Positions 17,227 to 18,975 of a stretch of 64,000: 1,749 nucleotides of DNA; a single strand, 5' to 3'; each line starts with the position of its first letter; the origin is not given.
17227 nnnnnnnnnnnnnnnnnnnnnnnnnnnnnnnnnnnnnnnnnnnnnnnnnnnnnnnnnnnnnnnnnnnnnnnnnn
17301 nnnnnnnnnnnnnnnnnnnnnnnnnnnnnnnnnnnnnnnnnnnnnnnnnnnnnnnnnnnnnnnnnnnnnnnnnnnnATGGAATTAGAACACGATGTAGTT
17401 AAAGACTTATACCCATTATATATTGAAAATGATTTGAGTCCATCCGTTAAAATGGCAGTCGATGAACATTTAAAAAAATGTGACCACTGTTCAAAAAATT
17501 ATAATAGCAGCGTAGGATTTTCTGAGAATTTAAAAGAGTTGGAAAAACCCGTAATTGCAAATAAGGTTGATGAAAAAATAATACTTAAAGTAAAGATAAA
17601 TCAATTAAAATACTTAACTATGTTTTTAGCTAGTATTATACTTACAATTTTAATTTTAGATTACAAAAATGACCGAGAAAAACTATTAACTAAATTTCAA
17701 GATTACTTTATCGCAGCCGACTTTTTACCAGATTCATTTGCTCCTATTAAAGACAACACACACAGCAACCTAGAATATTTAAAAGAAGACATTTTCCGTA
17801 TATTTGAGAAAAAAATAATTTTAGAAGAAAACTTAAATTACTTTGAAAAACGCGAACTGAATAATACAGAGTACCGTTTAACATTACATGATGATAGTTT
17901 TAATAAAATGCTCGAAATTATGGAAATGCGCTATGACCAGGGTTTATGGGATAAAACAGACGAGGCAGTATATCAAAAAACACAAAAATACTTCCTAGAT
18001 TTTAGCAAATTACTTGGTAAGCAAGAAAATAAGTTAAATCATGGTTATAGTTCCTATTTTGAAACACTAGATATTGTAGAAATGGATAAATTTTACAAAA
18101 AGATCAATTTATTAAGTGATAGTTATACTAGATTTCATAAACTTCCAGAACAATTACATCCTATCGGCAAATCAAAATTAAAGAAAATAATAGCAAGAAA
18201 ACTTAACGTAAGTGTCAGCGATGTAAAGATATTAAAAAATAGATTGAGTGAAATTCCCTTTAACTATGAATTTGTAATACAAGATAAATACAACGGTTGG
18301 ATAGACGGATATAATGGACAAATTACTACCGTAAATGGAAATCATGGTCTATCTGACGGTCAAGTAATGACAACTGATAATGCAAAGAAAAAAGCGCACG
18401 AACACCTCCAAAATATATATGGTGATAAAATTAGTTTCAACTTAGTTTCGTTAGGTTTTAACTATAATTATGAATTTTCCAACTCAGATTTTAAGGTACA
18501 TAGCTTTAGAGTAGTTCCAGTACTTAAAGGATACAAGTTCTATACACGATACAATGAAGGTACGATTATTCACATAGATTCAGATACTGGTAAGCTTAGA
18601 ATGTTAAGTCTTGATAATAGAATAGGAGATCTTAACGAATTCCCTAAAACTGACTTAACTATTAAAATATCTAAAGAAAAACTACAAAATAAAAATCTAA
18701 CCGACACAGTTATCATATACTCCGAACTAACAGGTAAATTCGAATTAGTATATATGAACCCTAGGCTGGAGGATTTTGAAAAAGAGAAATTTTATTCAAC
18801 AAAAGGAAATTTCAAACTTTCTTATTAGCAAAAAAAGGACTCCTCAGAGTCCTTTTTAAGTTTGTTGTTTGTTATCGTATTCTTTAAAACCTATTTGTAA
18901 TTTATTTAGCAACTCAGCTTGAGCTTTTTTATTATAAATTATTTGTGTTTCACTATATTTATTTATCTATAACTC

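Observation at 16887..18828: ECF sigma factor gene frameshifted in an A-tract while its cognate zf-HC2 anti-sigma factor is intact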

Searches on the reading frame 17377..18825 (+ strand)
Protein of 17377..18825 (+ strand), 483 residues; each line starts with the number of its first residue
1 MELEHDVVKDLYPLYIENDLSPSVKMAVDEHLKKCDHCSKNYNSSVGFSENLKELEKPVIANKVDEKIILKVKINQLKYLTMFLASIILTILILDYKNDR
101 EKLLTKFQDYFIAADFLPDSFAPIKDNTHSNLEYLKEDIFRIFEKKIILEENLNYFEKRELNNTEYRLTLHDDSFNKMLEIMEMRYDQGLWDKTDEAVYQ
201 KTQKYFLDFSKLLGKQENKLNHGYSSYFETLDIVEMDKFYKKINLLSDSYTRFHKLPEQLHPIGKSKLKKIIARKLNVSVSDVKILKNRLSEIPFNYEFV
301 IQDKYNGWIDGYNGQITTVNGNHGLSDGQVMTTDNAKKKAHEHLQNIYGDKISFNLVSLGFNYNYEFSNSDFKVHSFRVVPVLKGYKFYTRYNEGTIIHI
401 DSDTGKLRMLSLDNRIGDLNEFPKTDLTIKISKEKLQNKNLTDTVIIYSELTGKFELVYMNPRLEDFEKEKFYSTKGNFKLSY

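Call 4: search_protein_families(library=pfam, proteins=[window:17377-18825:+], max_evalue=1)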
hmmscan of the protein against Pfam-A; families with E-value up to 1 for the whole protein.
window:17377-18825:+ (483 aa): 2 families
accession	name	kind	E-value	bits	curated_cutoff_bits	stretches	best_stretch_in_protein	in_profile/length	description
PF13490.11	zf-HC2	-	3.2e-06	27.6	22.2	1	7-38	3-34/35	Putative zinc-finger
PF24611.2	Spectrin_Anc-1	-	0.12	13.1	33.2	0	232-264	51-83/115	Nuclear anchorage protein 1, spectrin-like repeat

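Call 8: find_related_loci(query=window:17377-18825:+, collection=genome_contigs, flank=6000)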
Query window:17377-18825:+ (483 aa) in genome_contigs; peptide patterns used: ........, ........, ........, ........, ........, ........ (x = any residue, [..] = any of these).
600 stretches matched a pattern (row limit reached: there are more); 1 encode a relative of the query (tblastn E <= 1e-3); 1 distinct loci.
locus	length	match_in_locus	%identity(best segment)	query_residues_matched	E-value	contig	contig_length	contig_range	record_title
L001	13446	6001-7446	48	1-478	6e-151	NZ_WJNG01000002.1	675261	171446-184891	Aquibacillus halophilus strain B6B scaffold2:size675261, whole genome shotgun sequence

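Call 23: search_protein_families(library=ncbifam, proteins=[window:17377-18825:+], max_evalue=0.01)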
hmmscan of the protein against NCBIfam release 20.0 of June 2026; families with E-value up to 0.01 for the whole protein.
window:17377-18825:+ (483 aa): 0 families

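Call 29: find_homologous_proteins(query=window:17377-18825:+, max_evalue=0.00001)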
Query window:17377-18825:+ (483 aa): 46 proteins with E <= 0.00001 among 8000 candidates.
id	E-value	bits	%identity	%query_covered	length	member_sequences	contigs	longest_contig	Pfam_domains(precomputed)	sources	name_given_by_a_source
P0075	0.0e+0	1070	100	100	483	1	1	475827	PF13490.12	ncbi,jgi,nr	ncbi:MAG: hypothetical protein K0S51_1125 [Bacillales bacterium]|jgi:hypothetical protein|nr:hypothe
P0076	7.2e-143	495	49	99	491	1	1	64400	PF13490.12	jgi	jgi:hypothetical protein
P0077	1.7e-141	490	48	99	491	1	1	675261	PF13490.12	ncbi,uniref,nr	ncbi:hypothetical protein GH741_02130 [Aquibacillus halophilus]|uniref:Putative zinc-finger domain-c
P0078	2.2e-137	477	47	99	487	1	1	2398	PF13490.12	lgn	-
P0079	6.0e-135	469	46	99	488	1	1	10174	PF13490.12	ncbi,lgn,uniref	ncbi:zf-HC2 domain-containing protein [Sutcliffiella sp. NPDC057660]|uniref:zf-HC2 domain-containing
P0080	3.5e-133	463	48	99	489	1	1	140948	-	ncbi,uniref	ncbi:zf-HC2 domain-containing protein [Niallia sp. 03133]|uniref:zf-HC2 domain-containing protein n=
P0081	2.3e-131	457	44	99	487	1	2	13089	PF13490.12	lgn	-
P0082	1.0e-130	455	44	99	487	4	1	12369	PF13490.12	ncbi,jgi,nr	ncbi:zf-HC2 domain-containing protein [Candidatus Parcubacteria bacterium]|nr:MAG: zf-HC2 domain-con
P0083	6.8e-130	452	44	99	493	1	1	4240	PF13490.12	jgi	jgi:hypothetical protein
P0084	4.1e-129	450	44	99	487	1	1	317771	PF13490.12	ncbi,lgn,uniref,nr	ncbi:putative 3-demethylubiquinone-9 3-methyltransferase (glyoxalase superfamily) [Bacillus tianshen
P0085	5.7e-129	449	44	99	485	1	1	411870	PF13490.12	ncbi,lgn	ncbi:anti-sigma factor [Sutcliffiella halmapala]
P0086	1.2e-125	438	43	99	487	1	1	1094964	PF13490.12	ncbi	ncbi:MAG: zf-HC2 domain-containing protein [Bacillota bacterium]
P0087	4.6e-125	436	44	97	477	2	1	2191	PF13490.12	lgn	-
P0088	8.9e-122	425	42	95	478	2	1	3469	-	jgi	jgi:hypothetical protein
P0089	5.2e-112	393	41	99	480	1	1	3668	PF13490.12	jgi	jgi:hypothetical protein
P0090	7.4e-112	393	41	99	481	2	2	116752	PF13490.12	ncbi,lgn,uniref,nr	ncbi:zf-HC2 domain-containing protein [Mesobacillus subterraneus]|uniref:zf-HC2 domain-containing pr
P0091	2.6e-111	391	41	99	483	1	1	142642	PF13490.12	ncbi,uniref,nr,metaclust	ncbi:zf-HC2 domain-containing protein [Mesobacillus selenatarsenatis]|uniref:Putative zinc-finger do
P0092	2.9e-111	391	41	99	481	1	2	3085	PF13490.12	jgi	jgi:uncharacterized membrane protein YkoI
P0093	3.0e-110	387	42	99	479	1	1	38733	PF13490.12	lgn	-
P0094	1.1e-109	386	41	99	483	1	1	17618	PF13490.12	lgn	-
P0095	1.1e-109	386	41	99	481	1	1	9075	PF13490.12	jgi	jgi:uncharacterized membrane protein YkoI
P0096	3.6e-109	384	42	99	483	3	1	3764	PF13490.12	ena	-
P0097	7.4e-109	383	41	99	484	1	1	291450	PF13490.12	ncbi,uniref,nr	ncbi:zf-HC2 domain-containing protein [Bacillus sp. ISL-55]|uniref:zf-HC2 domain-containing protein 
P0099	3.8e-108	380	41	99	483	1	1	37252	PF13490.12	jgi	jgi:hypothetical protein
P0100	6.4e-108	380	41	99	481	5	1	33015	PF13490.12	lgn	-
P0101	7.2e-108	380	41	98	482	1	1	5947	PF13490.12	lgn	-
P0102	1.5e-107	379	42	99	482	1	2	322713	PF13490.12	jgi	jgi:hypothetical protein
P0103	2.2e-107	378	41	99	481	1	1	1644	PF13490.12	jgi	-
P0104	2.8e-107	378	41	99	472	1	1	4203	PF13490.12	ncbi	-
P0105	2.0e-106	375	41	99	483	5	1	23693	PF13490.12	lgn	-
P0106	1.1e-104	369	42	98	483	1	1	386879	PF13490.12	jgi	jgi:hypothetical protein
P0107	2.8e-104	368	41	99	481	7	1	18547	PF13490.12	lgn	-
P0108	5.1e-104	367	41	99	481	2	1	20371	PF13490.12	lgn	-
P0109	8.5e-104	366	41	99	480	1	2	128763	PF13490.12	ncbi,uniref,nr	ncbi:zf-HC2 domain-containing protein [Bacillus sp. ISL-35]|uniref:zf-HC2 domain-containing protein 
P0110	3.5e-99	351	38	99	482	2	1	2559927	PF13490.12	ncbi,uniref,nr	ncbi:hypothetical protein DYI25_04050 [Mesobacillus boroniphilus]|uniref:Putative zinc-finger domain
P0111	5.5e-99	350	40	99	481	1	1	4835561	PF13490.12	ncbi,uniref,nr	ncbi:zf-HC2 domain-containing protein [Mesobacillus jeotgali]|uniref:zf-HC2 domain-containing protei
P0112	2.7e-97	345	39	99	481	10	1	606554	PF13490.12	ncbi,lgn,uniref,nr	ncbi:zf-HC2 domain-containing protein [Mesobacillus subterraneus]|uniref:zf-HC2 domain-containing pr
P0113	3.8e-97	344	38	99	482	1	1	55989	PF13490.12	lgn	-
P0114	7.7e-94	333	38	99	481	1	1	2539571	PF13490.12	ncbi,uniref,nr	ncbi:zf-HC2 domain-containing protein [Mesobacillus jeotgali]|uniref:zf-HC2 domain-containing protei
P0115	2.5e-84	302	48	58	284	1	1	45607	PF13490.12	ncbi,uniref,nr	ncbi:zf-HC2 domain-containing protein [Bacillus tianshenii]|uniref:zf-HC2 domain-containing protein 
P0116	3.3e-58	216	32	93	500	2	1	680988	PF13490.12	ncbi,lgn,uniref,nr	ncbi:zf-HC2 domain-containing protein [Bacillus sp. SG-1]|uniref:zf-HC2 domain-containing protein n=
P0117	1.4e-51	194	30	95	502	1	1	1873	PF13490.12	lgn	-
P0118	2.1e-50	190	31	94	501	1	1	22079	PF13490.12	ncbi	ncbi:MAG: zf-HC2 domain-containing protein [Bacillota bacterium]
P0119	2.2e-50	190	30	97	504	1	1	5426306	PF13490.12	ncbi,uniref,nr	ncbi:zf-HC2 domain-containing protein [Litchfieldia alkalitelluris]|uniref:zf-HC2 domain-containing 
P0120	1.3e-49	187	30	93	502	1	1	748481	PF13490.12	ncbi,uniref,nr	ncbi:zf-HC2 domain-containing protein [Rossellomorea aquimaris]|uniref:zf-HC2 domain-containing prot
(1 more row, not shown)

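Call 41: predict_structure(alignment_id=A2)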
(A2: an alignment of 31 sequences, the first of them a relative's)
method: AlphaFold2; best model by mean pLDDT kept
length: 483 residues; sequences in the alignment: 31
mean_pLDDT: 81.6   pTM: 0.73
mean pLDDT of the five models: 81.6, 81.3, 81.2, 81.0, 79.7
residues with pLDDT >= 90: 159; 70-90: 247; 50-70: 51; < 50: 26
segments of 3 or more residues with pLDDT < 50: 47-72
pLDDT, mean of each block of 10 residues (from residue 1): 71 72 83 80 55 40 44 60 75 77 86 80 64 76 84 86 85 86 87 94 92 88 68 91 93 92 93 95 84 83 92 91 73 94 93 91 71 86 91 79 91 83 92 77 89 91 82 86 78
secondary structure, 60 per line:
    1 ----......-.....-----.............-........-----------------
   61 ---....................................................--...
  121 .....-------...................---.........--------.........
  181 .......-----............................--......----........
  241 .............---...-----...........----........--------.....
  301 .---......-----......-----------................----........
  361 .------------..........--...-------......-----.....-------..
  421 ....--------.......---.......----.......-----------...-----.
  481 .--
elements in order: H5-10 H12-16 H22-34 H36-43 H64-115 H118-125 H133-151 H155-163 H172-187 H193-220 H223-228 H233-253 H265-275 E283-287 E296-301 E305-310 E316-321 H333-348 E353-361 E374-383 E386-388 E396-401 E407-411 H419-424 H433-439 E443-449 E454-460 E472-474

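Call 43: fold_search(model_id=the predicted structure, library=pdb)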
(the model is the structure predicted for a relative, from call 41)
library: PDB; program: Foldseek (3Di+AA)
matches with E <= 10: 284; with E <= 0.001: 0
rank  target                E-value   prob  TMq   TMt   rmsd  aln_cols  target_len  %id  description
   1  6g6o_A                2.8e-01  0.09  0.07  0.10  15.6       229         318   10  Crystal structure of the computationally designed Ika8 protein: crystal packing No.1 in P63 (released 2018-11-28)
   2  6ezz_B                3.5e-01  0.23  0.11  0.08  17.4       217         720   12  Crystal structure of Escherichia coli amine oxidase mutant E573Q (released 2018-08-29)
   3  6grr_B                3.7e-01  0.16  0.10  0.07  16.8       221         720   12  Crystal structure of Escherichia coli amine oxidase mutant I342F/E573Q (released 2018-09-05)
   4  6g6q_E                6.4e-01  0.06  0.06  0.19  16.1       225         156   10  Crystal structure of the computationally designed Ika4 protein (released 2018-11-28)
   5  2r7q                  8.5e-01  0.08  0.11  0.06  16.3       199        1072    9  Crystal Structure of VP1 apoenzyme of Rotavirus SA11 (C-terminal hexahistidine-tagged) (released 2008-07-29)
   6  7rmg_B                8.5e-01  0.04  0.07  0.09  15.6       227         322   14  Substance P bound to active human neurokinin 1 receptor in complex with miniGs/q70 (released 2021-11-03)
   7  8wc6_B                9.0e-01  0.05  0.08  0.10  15.9       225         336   12  Cryo-EM structure of the PEA-bound mTAAR1-Gs complex (released 2023-12-27)
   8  7qdr_C                9.4e-01  0.08  0.07  0.11  13.8       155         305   13  Apo human SKI complex in the closed state (released 2022-02-02)
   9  8up1_A                9.4e-01  0.07  0.11  0.14  18.7       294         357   11  CryoEM Structure of Allosterically Switchable De Novo Protein sr322, In Closed State without Effector Peptide (released 2024-08-14)
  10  3p1l                  1.1e+00  0.07  0.06  0.08  15.0       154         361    6  Crystal structure of Escherichia coli BamB, a lipoprotein component of the beta-barrel assembly machinery complex, nativ (released 2010-12-22)
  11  5efv_C                1.1e+00  0.05  0.08  0.07  16.2       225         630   10  The host-recognition device of Staphylococcus aureus phage Phi11 (released 2016-05-25)
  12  6m8s_G                1.1e+00  0.04  0.08  0.09  15.2       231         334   12  Crystal structure of the KCTD12 H1 domain in complex with Gbeta1gamma2 subunits (released 2019-02-27)
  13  6g6n_B                1.2e+00  0.07  0.07  0.11  17.4       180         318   10  Crystal structure of the computationally designed Tako8 protein in C2 (released 2018-11-28)
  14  6g6q_G                1.2e+00  0.06  0.05  0.15  15.8       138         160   13  Crystal structure of the computationally designed Ika4 protein (released 2018-11-28)
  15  7emf_0                1.3e+00  0.07  0.09  0.15  22.4       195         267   10  Human Mediator (deletion of MED1-IDR) in a Tail-extended conformation (released 2021-05-05)
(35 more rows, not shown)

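Call 66: find_encoding_contigs(protein=P0075, flank=1500, max_places=10)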
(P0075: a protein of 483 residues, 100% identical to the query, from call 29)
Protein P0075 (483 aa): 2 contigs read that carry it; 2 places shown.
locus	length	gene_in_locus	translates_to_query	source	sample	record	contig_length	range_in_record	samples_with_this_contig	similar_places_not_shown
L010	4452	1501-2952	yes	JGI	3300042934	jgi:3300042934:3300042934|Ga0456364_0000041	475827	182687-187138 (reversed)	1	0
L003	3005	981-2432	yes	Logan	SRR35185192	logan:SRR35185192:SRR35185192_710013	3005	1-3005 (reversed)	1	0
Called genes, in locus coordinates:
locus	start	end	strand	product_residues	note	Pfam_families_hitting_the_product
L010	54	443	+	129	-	PF26353:YhfM (weak)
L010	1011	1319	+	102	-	PF04542:Sigma70_r2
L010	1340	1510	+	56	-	PF08281:Sigma70_r4_2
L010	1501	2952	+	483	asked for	PF13490:zf-HC2 (weak)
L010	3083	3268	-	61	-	-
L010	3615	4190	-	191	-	PF04239:DUF421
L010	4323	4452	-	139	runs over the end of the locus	PF14276:DUF4363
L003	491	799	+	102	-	PF04542:Sigma70_r2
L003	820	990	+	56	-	PF08281:Sigma70_r4_2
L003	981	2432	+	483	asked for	PF13490:zf-HC2 (weak)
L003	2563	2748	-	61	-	-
